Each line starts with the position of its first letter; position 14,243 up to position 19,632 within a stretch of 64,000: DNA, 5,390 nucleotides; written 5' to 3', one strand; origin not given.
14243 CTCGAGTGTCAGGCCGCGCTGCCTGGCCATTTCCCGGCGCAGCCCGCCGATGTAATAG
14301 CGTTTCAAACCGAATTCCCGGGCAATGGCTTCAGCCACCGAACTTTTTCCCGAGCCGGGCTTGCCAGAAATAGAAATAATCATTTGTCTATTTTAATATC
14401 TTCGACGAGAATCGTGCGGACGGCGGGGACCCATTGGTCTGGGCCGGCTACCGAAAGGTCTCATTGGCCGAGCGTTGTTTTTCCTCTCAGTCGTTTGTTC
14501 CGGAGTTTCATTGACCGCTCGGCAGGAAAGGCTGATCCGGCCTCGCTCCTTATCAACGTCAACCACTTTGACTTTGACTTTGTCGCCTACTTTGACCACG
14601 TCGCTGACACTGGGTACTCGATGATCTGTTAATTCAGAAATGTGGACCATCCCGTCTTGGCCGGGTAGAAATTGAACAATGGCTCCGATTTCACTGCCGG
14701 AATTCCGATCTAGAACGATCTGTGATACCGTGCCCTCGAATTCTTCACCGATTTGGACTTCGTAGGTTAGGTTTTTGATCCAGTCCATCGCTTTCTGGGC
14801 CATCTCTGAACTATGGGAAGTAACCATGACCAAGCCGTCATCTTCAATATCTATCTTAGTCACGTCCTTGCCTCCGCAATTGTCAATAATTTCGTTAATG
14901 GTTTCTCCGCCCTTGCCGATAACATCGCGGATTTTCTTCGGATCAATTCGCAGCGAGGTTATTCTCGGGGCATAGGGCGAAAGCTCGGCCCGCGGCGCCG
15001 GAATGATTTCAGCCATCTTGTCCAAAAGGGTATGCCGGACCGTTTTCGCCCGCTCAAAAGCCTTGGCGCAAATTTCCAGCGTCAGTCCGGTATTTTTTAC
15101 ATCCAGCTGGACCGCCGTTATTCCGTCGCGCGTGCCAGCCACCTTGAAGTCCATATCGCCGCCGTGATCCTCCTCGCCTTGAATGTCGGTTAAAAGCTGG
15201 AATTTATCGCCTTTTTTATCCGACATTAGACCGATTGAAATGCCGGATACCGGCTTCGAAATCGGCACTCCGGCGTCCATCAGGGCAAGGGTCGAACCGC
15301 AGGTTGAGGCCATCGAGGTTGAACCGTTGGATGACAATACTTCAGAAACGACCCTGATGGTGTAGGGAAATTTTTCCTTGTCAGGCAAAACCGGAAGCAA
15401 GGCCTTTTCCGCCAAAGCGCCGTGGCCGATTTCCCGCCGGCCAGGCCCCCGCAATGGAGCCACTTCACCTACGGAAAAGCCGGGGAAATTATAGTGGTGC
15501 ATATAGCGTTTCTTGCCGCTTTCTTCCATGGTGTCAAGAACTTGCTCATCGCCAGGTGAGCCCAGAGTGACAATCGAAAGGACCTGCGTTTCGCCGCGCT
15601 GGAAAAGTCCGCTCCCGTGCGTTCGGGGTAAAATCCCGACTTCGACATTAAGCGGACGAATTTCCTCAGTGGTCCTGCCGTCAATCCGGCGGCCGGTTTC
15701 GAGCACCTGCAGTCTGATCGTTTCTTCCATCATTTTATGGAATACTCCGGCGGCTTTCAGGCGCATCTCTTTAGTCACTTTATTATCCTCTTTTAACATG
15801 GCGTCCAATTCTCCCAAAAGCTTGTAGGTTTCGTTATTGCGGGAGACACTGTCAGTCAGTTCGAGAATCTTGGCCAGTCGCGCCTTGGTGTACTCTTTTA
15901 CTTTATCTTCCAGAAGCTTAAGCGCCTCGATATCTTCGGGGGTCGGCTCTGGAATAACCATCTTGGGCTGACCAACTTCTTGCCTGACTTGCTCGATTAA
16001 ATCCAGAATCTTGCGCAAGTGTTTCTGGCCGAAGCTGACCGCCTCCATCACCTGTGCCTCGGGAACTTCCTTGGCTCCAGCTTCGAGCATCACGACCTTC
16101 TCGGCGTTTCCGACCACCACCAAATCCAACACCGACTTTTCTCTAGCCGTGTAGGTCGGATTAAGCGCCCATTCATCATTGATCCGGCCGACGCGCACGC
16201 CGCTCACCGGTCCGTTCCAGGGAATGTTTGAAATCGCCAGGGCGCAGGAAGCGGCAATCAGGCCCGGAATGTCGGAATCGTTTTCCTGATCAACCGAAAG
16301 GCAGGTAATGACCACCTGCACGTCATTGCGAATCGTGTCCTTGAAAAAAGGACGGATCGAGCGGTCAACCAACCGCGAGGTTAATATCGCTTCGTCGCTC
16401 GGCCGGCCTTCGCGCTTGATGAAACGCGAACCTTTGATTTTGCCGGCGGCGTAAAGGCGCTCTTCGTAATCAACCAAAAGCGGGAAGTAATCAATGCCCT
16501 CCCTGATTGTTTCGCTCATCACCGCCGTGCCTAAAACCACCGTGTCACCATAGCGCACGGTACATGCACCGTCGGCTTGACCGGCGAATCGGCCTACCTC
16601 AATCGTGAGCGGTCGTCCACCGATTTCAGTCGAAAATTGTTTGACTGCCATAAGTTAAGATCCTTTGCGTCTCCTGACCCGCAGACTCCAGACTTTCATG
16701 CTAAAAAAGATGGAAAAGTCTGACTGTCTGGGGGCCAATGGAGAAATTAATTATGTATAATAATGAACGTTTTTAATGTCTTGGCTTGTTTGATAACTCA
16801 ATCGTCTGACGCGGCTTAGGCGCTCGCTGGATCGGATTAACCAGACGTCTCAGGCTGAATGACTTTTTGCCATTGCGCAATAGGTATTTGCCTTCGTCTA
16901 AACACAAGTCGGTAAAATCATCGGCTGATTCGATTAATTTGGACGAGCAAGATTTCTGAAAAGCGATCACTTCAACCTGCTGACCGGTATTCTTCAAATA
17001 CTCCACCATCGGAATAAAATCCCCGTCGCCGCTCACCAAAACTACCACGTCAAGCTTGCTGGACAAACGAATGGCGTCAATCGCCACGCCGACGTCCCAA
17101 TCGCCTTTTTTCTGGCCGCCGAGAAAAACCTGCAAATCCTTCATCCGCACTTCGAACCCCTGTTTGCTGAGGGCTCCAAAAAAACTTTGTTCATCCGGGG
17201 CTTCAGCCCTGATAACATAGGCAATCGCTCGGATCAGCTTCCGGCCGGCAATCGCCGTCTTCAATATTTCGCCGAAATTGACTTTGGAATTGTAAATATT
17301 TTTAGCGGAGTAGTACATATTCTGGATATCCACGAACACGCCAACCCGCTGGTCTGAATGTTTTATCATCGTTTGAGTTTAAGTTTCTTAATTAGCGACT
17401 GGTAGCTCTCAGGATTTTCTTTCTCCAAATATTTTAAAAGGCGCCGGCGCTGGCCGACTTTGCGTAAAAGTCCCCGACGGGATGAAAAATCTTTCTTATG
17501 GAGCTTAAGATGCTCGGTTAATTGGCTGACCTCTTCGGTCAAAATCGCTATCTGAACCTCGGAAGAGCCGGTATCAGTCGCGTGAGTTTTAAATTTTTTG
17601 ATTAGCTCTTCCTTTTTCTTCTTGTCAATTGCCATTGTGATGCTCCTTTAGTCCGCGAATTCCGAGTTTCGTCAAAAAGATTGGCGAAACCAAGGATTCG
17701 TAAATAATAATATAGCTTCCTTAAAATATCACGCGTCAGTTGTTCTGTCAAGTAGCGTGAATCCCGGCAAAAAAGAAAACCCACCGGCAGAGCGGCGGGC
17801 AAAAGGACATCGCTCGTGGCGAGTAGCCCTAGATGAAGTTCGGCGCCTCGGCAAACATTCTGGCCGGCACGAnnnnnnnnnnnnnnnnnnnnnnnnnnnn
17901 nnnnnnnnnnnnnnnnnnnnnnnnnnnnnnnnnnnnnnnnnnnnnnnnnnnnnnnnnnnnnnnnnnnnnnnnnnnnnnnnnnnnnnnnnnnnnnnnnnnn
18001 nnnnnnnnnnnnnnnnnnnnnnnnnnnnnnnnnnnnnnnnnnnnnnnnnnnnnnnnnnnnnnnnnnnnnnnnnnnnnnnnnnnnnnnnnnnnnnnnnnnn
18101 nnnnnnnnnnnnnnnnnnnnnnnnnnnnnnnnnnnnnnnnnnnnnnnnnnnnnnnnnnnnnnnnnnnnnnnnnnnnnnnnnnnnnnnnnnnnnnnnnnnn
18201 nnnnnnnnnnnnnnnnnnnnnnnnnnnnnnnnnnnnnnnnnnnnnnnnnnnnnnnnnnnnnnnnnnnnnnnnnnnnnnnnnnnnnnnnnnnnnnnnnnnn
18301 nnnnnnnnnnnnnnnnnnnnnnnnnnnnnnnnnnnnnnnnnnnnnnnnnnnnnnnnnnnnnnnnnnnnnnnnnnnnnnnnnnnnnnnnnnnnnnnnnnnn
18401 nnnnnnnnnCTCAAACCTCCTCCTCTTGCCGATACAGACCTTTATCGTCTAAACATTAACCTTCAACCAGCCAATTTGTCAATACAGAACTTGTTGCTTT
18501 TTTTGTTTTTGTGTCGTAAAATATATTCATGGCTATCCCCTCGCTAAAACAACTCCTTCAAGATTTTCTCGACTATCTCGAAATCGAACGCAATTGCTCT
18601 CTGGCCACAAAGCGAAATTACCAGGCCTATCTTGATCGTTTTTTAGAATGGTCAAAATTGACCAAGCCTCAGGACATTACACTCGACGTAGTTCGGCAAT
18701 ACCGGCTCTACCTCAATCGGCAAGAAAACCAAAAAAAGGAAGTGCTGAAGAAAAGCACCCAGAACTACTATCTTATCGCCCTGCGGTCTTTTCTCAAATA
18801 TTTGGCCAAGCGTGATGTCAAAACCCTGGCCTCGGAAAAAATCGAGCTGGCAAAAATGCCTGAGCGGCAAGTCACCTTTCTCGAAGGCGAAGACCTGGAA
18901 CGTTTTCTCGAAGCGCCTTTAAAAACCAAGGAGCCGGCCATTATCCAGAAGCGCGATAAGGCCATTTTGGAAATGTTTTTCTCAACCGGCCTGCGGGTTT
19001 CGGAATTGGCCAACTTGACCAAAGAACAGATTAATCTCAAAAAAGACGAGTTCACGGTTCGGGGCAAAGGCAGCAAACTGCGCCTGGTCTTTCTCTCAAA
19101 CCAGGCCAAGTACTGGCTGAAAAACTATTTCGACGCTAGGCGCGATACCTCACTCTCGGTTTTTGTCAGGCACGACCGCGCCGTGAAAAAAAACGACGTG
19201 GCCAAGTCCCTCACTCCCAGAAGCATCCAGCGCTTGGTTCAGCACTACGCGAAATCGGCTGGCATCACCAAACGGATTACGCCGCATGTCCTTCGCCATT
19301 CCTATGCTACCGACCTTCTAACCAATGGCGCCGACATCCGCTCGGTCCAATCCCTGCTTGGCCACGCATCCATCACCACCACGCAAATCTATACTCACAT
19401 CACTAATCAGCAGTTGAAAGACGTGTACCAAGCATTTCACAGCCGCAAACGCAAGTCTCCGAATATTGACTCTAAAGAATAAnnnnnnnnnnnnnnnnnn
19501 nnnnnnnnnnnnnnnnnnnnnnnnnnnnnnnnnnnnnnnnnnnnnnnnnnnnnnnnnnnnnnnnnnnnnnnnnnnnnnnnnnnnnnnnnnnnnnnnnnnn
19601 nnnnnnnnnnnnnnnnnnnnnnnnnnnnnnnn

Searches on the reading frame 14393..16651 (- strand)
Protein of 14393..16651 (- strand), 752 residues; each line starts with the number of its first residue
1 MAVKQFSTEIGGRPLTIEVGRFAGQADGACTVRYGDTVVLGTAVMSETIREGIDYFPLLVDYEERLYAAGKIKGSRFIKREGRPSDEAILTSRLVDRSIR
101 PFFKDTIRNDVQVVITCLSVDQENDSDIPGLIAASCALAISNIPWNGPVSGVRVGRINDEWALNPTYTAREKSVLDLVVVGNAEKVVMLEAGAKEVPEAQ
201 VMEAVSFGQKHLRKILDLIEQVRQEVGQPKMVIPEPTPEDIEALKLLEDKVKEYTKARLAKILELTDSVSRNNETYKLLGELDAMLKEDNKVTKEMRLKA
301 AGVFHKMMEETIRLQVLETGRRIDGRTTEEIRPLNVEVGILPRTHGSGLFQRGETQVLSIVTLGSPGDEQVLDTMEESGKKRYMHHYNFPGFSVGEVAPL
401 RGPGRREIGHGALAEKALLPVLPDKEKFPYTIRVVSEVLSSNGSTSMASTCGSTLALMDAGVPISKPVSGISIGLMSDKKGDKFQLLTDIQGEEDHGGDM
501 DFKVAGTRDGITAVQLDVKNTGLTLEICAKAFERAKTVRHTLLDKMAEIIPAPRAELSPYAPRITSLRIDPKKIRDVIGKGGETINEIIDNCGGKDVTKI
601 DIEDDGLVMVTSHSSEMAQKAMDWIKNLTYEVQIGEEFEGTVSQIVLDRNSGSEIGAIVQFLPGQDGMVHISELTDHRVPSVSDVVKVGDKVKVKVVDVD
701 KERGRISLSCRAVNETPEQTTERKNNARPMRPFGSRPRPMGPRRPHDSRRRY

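Call 7: search_protein_families(library=pfam, proteins=[window:14393-16651:-])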
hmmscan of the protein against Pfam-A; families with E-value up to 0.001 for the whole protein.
window:14393-16651:- (752 aa): 5 families
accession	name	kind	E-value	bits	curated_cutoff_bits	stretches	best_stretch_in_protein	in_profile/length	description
PF01138.27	RNase_PH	-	1.5e-55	187.6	25.5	2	330-463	1-130/130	3' exoribonuclease family, domain 1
PF03725.20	RNase_PH_C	-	9.6e-19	67.6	20.8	2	147-210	1-66/67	3' exoribonuclease family, domain 2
PF00575.29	S1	-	3.3e-18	66.3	22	1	632-711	2-74/74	S1 RNA binding domain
PF00013.35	KH_1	-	8.7e-08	32.3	21.5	1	566-626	3-65/66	KH domain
PF03726.19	PNPase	-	5e-07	30.5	24.6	1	247-327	2-81/81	Polyribonucleotide nucleotidyltransferase, RNA binding domain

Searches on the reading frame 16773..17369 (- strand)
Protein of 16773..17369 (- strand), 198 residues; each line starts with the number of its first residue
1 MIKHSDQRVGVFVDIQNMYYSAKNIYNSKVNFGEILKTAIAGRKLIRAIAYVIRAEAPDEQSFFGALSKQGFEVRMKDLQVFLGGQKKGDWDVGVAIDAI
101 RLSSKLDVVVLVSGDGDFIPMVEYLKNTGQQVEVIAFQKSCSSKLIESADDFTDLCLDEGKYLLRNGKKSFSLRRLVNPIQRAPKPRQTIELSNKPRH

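Call 7: search_protein_families(library=pfam, proteins=[window:16773-17369:-])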
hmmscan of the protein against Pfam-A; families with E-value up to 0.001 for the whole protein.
window:16773-17369:- (198 aa): 1 family
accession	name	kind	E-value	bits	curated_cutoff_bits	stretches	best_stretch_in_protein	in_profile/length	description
PF01936.24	NYN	-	3.1e-34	119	24.2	1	8-155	1-144/145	NYN domain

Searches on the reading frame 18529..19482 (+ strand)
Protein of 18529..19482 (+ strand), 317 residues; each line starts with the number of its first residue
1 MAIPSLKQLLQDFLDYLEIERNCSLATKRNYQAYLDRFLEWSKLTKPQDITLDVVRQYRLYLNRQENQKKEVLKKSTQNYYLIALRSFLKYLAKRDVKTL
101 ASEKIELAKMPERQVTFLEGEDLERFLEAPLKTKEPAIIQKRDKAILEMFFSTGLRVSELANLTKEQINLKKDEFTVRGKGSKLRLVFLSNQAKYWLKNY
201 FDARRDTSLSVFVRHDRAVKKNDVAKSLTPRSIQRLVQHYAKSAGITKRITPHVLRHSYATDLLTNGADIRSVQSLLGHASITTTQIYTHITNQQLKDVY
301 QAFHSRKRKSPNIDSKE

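Call 7: search_protein_families(library=pfam, proteins=[window:18529-19482:+])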
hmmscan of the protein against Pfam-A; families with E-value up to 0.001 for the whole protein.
window:18529-19482:+ (317 aa): 4 families
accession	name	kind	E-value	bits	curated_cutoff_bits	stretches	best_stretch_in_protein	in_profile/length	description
PF00589.27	Phage_integrase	-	8.8e-41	140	27.1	1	117-294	2-171/172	Phage integrase family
PF02899.23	Phage_int_SAM_1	-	3.4e-11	43.7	22.3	1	10-95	1-82/83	Phage integrase, N-terminal SAM-like domain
PF13495.12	Phage_int_SAM_4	-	4.2e-11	43.5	27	1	9-98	1-84/85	Phage integrase, N-terminal SAM-like domain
PF13102.12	Phage_int_SAM_5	-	3e-06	28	22.3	1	18-96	14-86/98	Phage integrase SAM-like domain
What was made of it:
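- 18529..19482 (+): XerD-like tyrosine recombinase. A conserved syntenic neighbour, not part of the cassettes. Pfam Phage_integrase E = 9e-41 (call 7).
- Checked: Recombinase 18529-19482: Phage_integrase, E = 9e-41 (call 7).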

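Call 9: find_homologous_proteins(query=window:18529-19482:+, max_evalue=1e-30)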
Query window:18529-19482:+ (317 aa): 8000 proteins with E <= 1e-30 among 8000 candidates; the best 120 are listed.
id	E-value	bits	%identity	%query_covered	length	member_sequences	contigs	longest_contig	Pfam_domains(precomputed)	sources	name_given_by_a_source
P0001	8.1e-201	683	100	100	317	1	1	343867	PF13495.13,PF13102.13,PF00589.28,PF02899.24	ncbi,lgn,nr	ncbi:MAG: tyrosine-type recombinase/integrase [Patescibacteria group bacterium]|nr:tyrosine-type rec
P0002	3.6e-199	678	99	100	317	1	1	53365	PF13495.13,PF13102.13,PF00589.28,PF02899.24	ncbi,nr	ncbi:MAG: tyrosine-type recombinase/integrase [Patescibacteria group bacterium]|nr:tyrosine-type rec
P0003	3.4e-174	596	88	97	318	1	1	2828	PF13495.13,PF13102.13,PF00589.28,PF02899.24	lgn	-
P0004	1.1e-169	581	86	97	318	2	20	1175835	PF13495.13,PF13102.13,PF00589.28,PF02899.24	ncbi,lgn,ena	-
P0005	1.4e-163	561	82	99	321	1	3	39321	PF13495.13,PF13102.13,PF00589.28,PF02899.24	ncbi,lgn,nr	ncbi:tyrosine-type recombinase/integrase [Patescibacteria group bacterium]|nr:tyrosine-type recombin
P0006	2.2e-162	557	81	100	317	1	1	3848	PF13495.13,PF13102.13,PF00589.28,PF02899.24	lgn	-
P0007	4.3e-161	553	81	100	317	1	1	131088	PF13495.13,PF13102.13,PF00589.28,PF02899.24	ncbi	-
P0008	1.0e-157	542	79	100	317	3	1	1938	PF13495.13,PF13102.13,PF00589.28,PF02899.24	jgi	jgi:site-specific recombinase XerD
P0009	3.6e-155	533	78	100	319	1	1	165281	PF13495.13,PF13102.13,PF00589.28,PF02899.24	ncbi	-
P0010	9.0e-155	532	79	99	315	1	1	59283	PF13495.13,PF13102.13,PF00589.28,PF02899.24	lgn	-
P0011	3.2e-145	501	75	97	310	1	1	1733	PF13495.13,PF13102.13,PF00589.28,PF02899.24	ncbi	-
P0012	1.5e-144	499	74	100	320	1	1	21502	PF13495.13,PF13102.13,PF00589.28,PF02899.24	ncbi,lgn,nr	ncbi:MAG: tyrosine-type recombinase/integrase [bacterium]|nr:tyrosine-type recombinase/integrase [ba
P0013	7.7e-143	493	70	100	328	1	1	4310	PF13495.13,PF13102.13,PF00589.28,PF02899.24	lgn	-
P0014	2.0e-142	492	73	96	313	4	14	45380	PF13495.13,PF13102.13,PF00589.28,PF02899.24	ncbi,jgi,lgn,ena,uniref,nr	ncbi:MAG: hypothetical protein COT24_03525 [Candidatus Kerfeldbacteria bacterium CG08_land_8_20_14_0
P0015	8.6e-142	490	72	97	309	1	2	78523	PF13495.13,PF00589.28,PF02899.24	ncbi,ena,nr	ncbi:MAG: Tyrosine recombinase xerD [Parcubacteria group bacterium GW2011_GWC2_49_9]|nr:MAG: Tyrosin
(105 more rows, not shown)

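Call 13: find_encoding_contigs(protein=P0004, flank=4000, max_places=2)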
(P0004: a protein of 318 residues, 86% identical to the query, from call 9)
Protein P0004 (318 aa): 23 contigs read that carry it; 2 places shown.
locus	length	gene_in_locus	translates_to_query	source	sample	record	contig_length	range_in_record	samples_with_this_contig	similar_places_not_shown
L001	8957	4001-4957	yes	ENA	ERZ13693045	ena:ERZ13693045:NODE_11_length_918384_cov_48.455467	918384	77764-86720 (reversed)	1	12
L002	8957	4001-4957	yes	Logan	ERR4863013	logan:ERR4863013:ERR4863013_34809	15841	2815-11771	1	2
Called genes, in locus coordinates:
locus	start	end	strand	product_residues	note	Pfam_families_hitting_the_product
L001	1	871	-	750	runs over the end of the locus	PF01138:RNase_PH, PF03725:RNase_PH_C, PF03726:PNPase (faint), PF01138:RNase_PH, PF00013:KH_1 (weak), PF00575:S1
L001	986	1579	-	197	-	PF01936:NYN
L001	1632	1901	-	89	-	PF00312:Ribosomal_S15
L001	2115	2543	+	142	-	-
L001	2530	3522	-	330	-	-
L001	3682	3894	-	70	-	-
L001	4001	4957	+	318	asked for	PF02899:Phage_int_SAM_1, PF13102:Phage_int_SAM_5, PF13495:Phage_int_SAM_4, PF00589:Phage_integrase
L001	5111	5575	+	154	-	-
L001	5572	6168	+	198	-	PF00072:Response_reg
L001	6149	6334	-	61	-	-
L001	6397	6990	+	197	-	-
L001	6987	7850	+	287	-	-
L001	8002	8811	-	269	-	PF01734:Patatin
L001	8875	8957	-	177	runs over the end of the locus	-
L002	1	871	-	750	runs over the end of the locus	PF01138:RNase_PH, PF03725:RNase_PH_C, PF03726:PNPase (faint), PF01138:RNase_PH, PF00013:KH_1 (weak), PF00575:S1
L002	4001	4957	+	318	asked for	PF02899:Phage_int_SAM_1, PF13102:Phage_int_SAM_5, PF13495:Phage_int_SAM_4, PF00589:Phage_integrase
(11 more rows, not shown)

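Call 14: find_encoding_contigs(protein=P0005, flank=4000, max_places=1)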
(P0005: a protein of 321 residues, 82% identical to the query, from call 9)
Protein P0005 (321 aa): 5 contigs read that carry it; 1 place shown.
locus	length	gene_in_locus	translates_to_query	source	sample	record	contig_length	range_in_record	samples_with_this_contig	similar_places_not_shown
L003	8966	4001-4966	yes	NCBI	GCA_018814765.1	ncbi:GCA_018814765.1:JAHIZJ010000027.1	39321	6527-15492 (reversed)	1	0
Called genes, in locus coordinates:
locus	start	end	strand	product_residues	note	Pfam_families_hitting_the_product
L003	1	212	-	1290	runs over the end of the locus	PF05048:NosD, PF13229:Beta_helix, PF05048:NosD, PF13229:Beta_helix, PF02018:CBM_4_9 (faint)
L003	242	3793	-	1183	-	PF13205:Big_5, PF22352:K319L-like_PKD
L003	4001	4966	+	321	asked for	PF02899:Phage_int_SAM_1, PF13102:Phage_int_SAM_5, PF13495:Phage_int_SAM_4, PF00589:Phage_integrase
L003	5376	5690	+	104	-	PF01541:GIY-YIG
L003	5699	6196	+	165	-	-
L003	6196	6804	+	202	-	-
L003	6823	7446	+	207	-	PF03575:Peptidase_S51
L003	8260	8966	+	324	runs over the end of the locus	PF00005:ABC_tran, PF13304:AAA_21 (faint), PF13732:DrrA1-3_C (weak)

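Call 15: find_encoding_contigs(protein=P0007, flank=4000, max_places=1)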
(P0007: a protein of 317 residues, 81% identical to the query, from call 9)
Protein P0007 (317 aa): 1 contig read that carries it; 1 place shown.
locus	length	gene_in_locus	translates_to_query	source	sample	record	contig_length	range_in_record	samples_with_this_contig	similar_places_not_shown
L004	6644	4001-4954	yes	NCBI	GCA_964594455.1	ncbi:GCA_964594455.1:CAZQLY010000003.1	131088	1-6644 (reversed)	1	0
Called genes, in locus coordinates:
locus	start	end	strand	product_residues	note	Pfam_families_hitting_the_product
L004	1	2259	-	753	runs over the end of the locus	PF01138:RNase_PH, PF03725:RNase_PH_C, PF03726:PNPase (weak), PF01138:RNase_PH, PF00013:KH_1 (weak), PF00575:S1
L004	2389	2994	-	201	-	PF01936:NYN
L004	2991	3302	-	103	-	PF00312:Ribosomal_S15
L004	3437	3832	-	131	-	-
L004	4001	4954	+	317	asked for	PF02899:Phage_int_SAM_1, PF13102:Phage_int_SAM_5 (weak), PF13495:Phage_int_SAM_4, PF00589:Phage_integrase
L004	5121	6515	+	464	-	PF00239:Resolvase, PF07508:Recombinase, PF13408:Zn_ribbon_recom (weak)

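Call 21: find_encoding_contigs(protein=P0009, flank=3000, max_places=1)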
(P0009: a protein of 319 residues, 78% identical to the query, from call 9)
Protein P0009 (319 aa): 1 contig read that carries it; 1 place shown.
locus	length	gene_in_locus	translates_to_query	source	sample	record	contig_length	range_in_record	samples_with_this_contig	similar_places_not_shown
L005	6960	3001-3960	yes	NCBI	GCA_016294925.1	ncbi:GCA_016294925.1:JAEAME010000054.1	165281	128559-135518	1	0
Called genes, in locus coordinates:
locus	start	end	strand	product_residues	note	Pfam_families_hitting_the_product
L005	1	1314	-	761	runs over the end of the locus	PF01138:RNase_PH, PF03725:RNase_PH_C, PF03726:PNPase (weak), PF01138:RNase_PH, PF00013:KH_1 (weak), PF00575:S1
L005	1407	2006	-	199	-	PF01936:NYN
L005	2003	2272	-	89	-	PF00312:Ribosomal_S15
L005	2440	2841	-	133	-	-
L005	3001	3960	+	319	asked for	PF02899:Phage_int_SAM_1, PF13102:Phage_int_SAM_5 (weak), PF13495:Phage_int_SAM_4, PF00589:Phage_integrase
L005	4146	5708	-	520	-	PF00239:Resolvase, PF07508:Recombinase, PF13408:Zn_ribbon_recom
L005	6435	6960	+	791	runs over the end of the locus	PF02384:N6_Mtase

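Call 22: find_encoding_contigs(protein=P0010, flank=3000, max_places=1)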
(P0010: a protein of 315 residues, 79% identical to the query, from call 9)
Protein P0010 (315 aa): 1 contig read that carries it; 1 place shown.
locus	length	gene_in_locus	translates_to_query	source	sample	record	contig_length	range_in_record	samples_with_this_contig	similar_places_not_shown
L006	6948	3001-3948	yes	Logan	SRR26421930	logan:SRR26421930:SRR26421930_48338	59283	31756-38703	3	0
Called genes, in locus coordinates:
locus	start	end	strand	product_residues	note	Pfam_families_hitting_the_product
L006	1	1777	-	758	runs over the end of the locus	PF01138:RNase_PH, PF03725:RNase_PH_C, PF03726:PNPase, PF01138:RNase_PH, PF00013:KH_1 (weak), PF00575:S1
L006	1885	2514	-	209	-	PF01936:NYN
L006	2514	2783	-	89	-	PF00312:Ribosomal_S15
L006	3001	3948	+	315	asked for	PF02899:Phage_int_SAM_1, PF13102:Phage_int_SAM_5 (weak), PF13495:Phage_int_SAM_4, PF00589:Phage_integrase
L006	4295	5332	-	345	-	-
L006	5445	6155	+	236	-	PF01510:Amidase_2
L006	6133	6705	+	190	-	PF16473:Rv2179c-like (weak), PF00929:RNase_T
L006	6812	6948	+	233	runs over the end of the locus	-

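Call 23: find_encoding_contigs(protein=P0012, flank=3000, max_places=1)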
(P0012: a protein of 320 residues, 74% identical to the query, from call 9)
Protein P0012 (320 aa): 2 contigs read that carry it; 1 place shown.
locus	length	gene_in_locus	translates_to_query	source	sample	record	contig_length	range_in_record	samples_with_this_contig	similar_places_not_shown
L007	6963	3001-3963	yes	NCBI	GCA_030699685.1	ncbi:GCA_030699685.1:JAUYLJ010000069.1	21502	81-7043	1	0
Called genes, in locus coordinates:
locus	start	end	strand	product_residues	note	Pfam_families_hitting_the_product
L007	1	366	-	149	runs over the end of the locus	PF01936:NYN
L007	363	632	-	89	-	PF00312:Ribosomal_S15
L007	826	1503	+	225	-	PF00160:Pro_isomerase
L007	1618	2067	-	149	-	-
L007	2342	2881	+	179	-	-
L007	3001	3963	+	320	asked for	PF02899:Phage_int_SAM_1, PF13102:Phage_int_SAM_5 (weak), PF13495:Phage_int_SAM_4 (weak), PF00589:Phage_integrase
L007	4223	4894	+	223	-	PF01613:Flavin_Reduct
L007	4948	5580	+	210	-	PF03575:Peptidase_S51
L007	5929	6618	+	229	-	-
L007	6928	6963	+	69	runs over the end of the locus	PF12844:HTH_19, PF13560:HTH_31, PF01381:HTH_3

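Call 24: find_encoding_contigs(protein=P0002, flank=3000, max_places=1)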
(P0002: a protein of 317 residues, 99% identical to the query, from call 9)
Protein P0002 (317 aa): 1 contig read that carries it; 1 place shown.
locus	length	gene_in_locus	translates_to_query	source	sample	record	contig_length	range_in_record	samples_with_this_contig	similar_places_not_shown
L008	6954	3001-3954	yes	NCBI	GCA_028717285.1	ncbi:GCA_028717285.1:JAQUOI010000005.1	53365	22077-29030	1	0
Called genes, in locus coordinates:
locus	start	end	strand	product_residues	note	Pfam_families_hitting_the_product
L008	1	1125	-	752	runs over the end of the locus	PF01138:RNase_PH, PF03725:RNase_PH_C, PF03726:PNPase (weak), PF01138:RNase_PH, PF00013:KH_1 (weak), PF00575:S1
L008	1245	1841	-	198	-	PF01936:NYN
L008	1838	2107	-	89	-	PF00312:Ribosomal_S15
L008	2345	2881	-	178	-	-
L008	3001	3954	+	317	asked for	PF02899:Phage_int_SAM_1, PF13102:Phage_int_SAM_5 (weak), PF13495:Phage_int_SAM_4, PF00589:Phage_integrase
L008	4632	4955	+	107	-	PF01541:GIY-YIG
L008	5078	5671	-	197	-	-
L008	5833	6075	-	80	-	-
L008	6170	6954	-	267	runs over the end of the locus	PF01734:Patatin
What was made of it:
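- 18529..19482 (+): Homologues of 65-100% identity are found across Patescibacteria, in the same PNPase-NYN-S15-xerD-tRNA-Arg synteny (calls 9, 13-15, 21-24).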
